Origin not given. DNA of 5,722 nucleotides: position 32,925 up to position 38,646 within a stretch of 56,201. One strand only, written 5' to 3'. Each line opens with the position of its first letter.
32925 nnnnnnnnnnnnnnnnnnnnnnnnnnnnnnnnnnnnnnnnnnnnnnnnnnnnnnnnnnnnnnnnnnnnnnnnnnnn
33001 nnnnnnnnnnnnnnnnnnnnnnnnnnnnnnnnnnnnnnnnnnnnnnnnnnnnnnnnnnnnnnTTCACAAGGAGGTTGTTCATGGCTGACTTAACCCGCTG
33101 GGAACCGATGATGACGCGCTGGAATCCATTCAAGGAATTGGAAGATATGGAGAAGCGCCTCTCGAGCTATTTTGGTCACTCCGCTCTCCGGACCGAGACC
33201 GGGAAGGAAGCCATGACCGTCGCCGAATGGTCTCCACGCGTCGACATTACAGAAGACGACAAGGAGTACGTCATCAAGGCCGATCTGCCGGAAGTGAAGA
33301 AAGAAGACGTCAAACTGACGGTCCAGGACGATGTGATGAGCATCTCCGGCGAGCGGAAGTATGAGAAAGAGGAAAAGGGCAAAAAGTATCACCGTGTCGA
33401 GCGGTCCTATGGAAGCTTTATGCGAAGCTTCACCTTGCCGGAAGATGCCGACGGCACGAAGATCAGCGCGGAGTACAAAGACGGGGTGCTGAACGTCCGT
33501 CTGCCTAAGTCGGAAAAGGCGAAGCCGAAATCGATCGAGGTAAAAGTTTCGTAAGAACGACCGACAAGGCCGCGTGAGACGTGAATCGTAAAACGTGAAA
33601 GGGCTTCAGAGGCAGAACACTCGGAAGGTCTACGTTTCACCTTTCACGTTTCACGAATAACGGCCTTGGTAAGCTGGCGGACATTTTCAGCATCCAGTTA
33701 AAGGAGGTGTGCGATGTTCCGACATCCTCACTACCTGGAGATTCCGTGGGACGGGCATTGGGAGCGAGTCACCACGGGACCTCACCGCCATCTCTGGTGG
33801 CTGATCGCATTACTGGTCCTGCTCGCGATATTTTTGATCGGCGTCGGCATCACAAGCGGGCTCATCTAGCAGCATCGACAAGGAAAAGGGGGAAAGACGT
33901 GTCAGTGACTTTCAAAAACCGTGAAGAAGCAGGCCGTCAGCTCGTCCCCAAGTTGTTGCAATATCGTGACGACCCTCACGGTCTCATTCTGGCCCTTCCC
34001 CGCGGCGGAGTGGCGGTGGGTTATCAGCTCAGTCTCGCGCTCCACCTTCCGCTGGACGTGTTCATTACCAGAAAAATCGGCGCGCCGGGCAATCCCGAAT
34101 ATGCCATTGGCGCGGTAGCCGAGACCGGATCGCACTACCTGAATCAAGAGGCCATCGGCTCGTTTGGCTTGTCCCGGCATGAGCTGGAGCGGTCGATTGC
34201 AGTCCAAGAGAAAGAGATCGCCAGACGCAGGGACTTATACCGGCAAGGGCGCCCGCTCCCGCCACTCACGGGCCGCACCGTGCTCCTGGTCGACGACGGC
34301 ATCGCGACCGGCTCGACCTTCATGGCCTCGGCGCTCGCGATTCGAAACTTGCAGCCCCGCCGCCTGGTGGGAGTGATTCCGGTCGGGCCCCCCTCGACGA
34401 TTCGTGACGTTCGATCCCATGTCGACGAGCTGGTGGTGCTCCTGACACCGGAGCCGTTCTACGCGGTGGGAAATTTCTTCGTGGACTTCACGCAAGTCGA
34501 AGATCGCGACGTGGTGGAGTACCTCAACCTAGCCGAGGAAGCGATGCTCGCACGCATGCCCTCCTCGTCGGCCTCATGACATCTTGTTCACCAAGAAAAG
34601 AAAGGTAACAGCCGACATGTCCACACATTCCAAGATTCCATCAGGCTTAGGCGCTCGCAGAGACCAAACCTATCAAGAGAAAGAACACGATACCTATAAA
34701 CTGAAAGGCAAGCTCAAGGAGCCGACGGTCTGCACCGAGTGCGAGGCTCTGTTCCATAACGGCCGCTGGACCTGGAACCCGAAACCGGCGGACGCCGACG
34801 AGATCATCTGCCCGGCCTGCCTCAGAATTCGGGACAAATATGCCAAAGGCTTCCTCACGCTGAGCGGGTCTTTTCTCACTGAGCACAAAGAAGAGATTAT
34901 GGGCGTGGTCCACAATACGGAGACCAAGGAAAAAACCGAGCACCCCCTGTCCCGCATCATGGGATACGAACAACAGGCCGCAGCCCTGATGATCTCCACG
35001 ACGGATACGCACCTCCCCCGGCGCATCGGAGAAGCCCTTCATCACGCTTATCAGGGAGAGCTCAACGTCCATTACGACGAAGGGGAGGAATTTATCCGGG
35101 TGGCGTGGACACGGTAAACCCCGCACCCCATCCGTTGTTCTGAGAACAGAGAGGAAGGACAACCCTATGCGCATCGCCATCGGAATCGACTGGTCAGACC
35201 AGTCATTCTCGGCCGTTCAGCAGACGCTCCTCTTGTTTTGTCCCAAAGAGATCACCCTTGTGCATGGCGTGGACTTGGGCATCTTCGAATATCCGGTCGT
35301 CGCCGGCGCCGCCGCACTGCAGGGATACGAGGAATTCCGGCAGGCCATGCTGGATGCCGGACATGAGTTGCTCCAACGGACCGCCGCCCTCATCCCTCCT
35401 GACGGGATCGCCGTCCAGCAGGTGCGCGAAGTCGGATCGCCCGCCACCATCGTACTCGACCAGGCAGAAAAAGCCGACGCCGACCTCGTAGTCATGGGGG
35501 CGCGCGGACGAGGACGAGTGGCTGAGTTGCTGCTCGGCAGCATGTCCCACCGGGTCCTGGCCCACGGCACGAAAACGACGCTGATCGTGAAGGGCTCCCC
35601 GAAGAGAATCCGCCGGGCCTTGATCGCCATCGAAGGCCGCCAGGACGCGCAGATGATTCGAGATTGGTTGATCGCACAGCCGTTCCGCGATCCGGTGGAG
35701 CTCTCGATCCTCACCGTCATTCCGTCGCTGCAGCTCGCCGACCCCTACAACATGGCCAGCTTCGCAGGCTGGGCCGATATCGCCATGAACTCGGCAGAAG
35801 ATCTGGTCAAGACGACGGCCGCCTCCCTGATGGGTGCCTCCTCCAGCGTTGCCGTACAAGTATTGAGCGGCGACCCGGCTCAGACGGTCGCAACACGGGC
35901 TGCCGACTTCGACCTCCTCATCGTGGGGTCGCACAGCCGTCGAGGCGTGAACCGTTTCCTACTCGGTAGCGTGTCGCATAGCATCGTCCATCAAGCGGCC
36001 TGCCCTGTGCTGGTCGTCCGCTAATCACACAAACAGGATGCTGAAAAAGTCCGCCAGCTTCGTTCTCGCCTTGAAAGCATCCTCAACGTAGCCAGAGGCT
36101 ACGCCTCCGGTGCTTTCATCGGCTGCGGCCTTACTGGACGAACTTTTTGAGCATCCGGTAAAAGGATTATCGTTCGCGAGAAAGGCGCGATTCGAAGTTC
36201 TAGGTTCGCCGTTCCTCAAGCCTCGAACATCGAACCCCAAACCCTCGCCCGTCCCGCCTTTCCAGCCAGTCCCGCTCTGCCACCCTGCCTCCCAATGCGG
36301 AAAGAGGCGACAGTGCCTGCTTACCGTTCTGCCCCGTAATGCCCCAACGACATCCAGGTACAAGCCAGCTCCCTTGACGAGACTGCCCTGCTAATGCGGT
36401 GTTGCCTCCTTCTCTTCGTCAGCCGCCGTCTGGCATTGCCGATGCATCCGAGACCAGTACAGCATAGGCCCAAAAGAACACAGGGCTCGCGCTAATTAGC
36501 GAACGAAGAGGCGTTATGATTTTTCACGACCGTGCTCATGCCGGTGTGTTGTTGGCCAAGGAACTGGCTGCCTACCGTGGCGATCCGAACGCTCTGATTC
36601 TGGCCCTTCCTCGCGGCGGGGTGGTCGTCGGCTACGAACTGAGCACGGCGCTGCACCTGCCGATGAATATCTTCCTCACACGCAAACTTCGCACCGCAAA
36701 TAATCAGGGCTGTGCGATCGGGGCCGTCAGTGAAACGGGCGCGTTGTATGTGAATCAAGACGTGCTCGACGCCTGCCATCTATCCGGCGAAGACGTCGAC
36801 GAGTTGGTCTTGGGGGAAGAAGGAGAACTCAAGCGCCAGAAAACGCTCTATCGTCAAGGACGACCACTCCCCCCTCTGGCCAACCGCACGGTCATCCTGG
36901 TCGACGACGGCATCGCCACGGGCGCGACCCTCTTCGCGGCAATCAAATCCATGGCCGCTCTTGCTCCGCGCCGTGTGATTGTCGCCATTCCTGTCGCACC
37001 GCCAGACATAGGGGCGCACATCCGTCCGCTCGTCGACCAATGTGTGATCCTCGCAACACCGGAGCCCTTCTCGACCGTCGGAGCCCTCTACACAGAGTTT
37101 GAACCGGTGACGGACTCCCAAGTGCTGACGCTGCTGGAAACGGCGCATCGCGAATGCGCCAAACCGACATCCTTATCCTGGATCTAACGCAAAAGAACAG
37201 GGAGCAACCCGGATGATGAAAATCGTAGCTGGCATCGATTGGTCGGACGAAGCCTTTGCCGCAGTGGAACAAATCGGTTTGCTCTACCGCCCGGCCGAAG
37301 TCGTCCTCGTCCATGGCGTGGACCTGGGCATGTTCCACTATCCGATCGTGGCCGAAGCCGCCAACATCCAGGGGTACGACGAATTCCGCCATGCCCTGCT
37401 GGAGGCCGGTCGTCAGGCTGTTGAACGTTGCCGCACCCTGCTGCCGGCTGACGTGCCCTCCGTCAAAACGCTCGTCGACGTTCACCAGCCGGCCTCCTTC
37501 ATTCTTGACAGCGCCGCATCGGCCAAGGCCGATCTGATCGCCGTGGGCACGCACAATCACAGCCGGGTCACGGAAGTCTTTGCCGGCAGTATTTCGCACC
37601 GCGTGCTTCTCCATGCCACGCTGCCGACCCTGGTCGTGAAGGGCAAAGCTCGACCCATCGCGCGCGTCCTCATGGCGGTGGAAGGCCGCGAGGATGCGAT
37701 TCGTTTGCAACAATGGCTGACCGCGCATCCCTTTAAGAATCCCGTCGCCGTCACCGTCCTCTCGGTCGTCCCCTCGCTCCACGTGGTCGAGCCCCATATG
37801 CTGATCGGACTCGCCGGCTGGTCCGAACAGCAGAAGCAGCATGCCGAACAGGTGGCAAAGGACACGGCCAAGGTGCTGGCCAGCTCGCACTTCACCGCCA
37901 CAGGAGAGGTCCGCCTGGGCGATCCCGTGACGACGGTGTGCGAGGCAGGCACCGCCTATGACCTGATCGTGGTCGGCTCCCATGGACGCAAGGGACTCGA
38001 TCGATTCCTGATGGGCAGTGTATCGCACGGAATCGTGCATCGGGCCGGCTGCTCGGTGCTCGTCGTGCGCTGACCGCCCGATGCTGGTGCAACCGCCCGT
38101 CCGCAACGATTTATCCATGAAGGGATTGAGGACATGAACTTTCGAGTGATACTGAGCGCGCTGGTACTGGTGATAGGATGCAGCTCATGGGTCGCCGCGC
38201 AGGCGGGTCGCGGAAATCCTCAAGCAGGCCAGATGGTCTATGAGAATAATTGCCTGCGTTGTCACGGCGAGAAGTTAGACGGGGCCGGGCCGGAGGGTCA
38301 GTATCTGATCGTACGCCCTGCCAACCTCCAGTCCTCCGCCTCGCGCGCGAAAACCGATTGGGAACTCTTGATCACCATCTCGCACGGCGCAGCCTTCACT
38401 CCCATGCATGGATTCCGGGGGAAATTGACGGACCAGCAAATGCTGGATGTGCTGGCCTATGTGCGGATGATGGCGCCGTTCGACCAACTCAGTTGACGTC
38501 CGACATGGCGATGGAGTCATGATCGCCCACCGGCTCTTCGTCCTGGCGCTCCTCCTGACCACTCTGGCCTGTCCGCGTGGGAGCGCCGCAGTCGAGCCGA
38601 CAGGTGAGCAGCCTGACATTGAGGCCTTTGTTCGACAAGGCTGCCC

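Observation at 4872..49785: Nine sigma-54-type -24/-12 promoter-like elements, nearly all in front of stress/dormancy/fermentation genes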

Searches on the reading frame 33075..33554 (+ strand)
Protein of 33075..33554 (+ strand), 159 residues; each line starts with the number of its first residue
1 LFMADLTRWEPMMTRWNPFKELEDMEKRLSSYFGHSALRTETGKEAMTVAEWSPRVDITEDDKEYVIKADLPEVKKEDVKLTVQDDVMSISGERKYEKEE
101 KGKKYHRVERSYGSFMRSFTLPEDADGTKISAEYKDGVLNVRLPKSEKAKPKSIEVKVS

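Call 11: search_protein_families(library=pfam, proteins=[window:33075-33554:+])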
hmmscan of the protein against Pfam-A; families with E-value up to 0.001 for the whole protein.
window:33075-33554:+ (159 aa): 2 families
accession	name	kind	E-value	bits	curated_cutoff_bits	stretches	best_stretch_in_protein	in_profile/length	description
PF00011.27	HSP20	-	1.4e-30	105.9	20.8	1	57-156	1-101/102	Hsp20/alpha crystallin family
PF17886.7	ArsA_HSP20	-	2.2e-09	37.2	22.5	1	62-142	1-62/63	HSP20-like domain found in ArsA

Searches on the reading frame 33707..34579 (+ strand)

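Call 11: search_protein_families(library=pfam, proteins=[window:33707-34579:+])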
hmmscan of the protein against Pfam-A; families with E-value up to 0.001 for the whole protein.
window:33707-34579:+ (290 aa): 2 families
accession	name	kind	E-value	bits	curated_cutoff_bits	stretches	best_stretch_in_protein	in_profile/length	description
PF00156.33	Pribosyltran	-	5.1e-10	39.3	26.3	1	93-242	32-140/158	Phosphoribosyl transferase domain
PF15609.12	PRTase_2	-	3.2e-05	24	28.8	0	189-224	119-154/188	Phosphoribosyl transferase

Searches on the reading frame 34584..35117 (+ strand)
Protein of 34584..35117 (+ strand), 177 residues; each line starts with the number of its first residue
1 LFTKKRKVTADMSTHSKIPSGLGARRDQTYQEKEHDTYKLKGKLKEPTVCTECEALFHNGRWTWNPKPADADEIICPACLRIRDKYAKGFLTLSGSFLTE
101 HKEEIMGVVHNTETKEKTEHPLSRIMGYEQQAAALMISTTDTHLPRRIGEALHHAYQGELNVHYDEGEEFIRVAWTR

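Call 11: search_protein_families(library=pfam, proteins=[window:34584-35117:+])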
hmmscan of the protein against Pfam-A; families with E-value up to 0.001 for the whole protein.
window:34584-35117:+ (177 aa): 1 family
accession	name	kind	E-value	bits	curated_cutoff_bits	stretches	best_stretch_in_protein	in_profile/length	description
PF04981.18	NMD3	-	0.0003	20.8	24.9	0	74-162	132-219/243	NMD3 family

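Call 77: search_protein_families(library=pfam, proteins=[window:34617-35117:+], max_evalue=0.01)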
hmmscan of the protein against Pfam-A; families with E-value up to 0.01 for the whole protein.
window:34617-35117:+ (166 aa): 1 family
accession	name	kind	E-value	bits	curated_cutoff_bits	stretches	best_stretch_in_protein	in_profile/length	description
PF04981.18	NMD3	-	0.00024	21.2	24.9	0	63-151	132-219/243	NMD3 family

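Call 78: search_protein_families(library=ncbifam, proteins=[window:34617-35117:+], max_evalue=0.001)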
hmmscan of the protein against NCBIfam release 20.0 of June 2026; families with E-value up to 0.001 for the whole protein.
window:34617-35117:+ (166 aa): 1 family
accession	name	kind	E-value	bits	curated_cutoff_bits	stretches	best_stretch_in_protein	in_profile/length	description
NF040826.1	lxa_BCAM0308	equivalog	2.2e-65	219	100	1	14-166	1-153/153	BCAM0308 family protein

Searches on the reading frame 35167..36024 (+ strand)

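Call 14: search_protein_families(library=pfam, proteins=[window:35167-36024:+])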
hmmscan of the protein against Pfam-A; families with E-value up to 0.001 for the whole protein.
window:35167-36024:+ (285 aa): 1 family
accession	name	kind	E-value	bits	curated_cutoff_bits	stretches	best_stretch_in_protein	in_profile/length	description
PF00582.32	Usp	-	4.1e-41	141.3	24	2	2-142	4-141/141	Universal stress protein family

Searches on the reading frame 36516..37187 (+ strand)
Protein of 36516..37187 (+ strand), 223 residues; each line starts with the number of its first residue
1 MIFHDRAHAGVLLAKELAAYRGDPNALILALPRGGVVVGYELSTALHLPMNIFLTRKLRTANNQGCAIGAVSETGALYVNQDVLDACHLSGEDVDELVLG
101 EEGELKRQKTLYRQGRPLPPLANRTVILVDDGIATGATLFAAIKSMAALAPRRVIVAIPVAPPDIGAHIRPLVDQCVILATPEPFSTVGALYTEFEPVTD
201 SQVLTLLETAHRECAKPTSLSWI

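Call 14: search_protein_families(library=pfam, proteins=[window:36516-37187:+])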
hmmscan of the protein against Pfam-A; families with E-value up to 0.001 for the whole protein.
window:36516-37187:+ (223 aa): 2 families
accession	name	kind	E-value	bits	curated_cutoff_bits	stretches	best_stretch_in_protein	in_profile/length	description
PF00156.33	Pribosyltran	-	6.2e-13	48.8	26.3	1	22-165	27-129/158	Phosphoribosyl transferase domain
PF15609.12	PRTase_2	-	9.3e-05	22.5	28.8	1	122-158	118-154/188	Phosphoribosyl transferase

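Call 19: find_encoding_contigs(protein=window:36516-37187:+, flank=10000, max_places=6)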
Protein window:36516-37187:+ (223 aa): 4 contigs read that carry it; 4 places shown.
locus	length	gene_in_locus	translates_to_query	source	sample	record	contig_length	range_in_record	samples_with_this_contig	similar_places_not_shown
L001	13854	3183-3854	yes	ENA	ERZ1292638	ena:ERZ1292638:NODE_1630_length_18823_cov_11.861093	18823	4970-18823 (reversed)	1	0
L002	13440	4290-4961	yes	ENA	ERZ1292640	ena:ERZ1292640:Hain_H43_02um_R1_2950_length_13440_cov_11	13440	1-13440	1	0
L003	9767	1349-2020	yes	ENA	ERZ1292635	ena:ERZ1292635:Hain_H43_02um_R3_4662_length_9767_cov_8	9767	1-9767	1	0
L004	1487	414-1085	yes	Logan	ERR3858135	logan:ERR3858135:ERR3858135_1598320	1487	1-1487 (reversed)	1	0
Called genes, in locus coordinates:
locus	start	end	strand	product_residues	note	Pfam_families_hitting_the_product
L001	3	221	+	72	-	?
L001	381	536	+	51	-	-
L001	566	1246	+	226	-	PF00156:Pribosyltran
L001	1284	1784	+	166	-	-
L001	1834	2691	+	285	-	PF00582:Usp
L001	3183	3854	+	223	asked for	PF00156:Pribosyltran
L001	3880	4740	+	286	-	PF00582:Usp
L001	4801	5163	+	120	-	PF13442:Cytochrome_CBB3, PF00034:Cytochrom_C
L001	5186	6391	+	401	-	-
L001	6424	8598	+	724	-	PF02629:CoA_binding, PF13380:CoA_binding_2, PF13607:Succ_CoA_lig, PF19045:Ligase_CoA_2, PF13549:ATP-grasp_5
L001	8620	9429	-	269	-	PF18165:pP_pnuc_1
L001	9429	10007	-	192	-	-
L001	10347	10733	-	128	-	PF00034:Cytochrom_C (weak), PF13442:Cytochrome_CBB3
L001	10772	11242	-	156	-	-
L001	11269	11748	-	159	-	PF01814:Hemerythrin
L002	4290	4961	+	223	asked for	PF00156:Pribosyltran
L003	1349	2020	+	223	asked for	PF00156:Pribosyltran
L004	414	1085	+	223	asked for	PF00156:Pribosyltran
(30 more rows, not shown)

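Call 78: search_protein_families(library=ncbifam, proteins=[window:36516-37187:+], max_evalue=0.001)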
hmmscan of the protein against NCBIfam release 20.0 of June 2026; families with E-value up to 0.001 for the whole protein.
window:36516-37187:+ (223 aa): 4 families
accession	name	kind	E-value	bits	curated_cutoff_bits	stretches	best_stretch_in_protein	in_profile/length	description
NF004689.0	PRK06031.1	equivalog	3.3e-06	26.5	175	1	106-157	137-188/233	phosphoribosyltransferase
TIGR01251.1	ribP_PPkin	subfamily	1.7e-05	23.9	113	1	122-158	209-245/309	ribose-phosphate diphosphokinase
NF006605.0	PRK09162.1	equivalog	8.5e-05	22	181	0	111-158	86-133/183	hypoxanthine-guanine phosphoribosyltransferase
NF002320.0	PRK01259.1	subfamily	0.00029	20.3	297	0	122-157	213-248/316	ribose-phosphate diphosphokinase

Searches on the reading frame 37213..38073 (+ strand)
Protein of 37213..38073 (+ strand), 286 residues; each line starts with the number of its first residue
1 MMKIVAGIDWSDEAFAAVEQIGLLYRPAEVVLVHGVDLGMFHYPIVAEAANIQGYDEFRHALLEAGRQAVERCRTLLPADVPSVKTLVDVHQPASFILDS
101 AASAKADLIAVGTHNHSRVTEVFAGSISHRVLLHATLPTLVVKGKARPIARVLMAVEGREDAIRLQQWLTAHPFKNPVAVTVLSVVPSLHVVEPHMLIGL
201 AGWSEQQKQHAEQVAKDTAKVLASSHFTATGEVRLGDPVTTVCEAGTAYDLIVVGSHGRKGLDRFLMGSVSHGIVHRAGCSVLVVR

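Call 14: search_protein_families(library=pfam, proteins=[window:37213-38073:+])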
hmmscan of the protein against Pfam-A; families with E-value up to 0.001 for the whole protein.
window:37213-38073:+ (286 aa): 1 family
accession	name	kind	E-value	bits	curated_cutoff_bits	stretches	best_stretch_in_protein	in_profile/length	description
PF00582.32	Usp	-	2e-39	135.8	24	2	151-286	4-141/141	Universal stress protein family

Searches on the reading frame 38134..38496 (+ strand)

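Call 14: search_protein_families(library=pfam, proteins=[window:38134-38496:+])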
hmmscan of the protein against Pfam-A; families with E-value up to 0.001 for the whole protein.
window:38134-38496:+ (120 aa): 2 families
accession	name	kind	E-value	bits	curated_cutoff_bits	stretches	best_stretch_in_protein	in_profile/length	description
PF13442.11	Cytochrome_CBB3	-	3.4e-10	40.5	27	1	28-110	2-68/68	Cytochrome C oxidase, cbb3-type, subunit III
PF00034.26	Cytochrom_C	-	9e-10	40.2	21.3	1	30-111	2-87/90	Cytochrome c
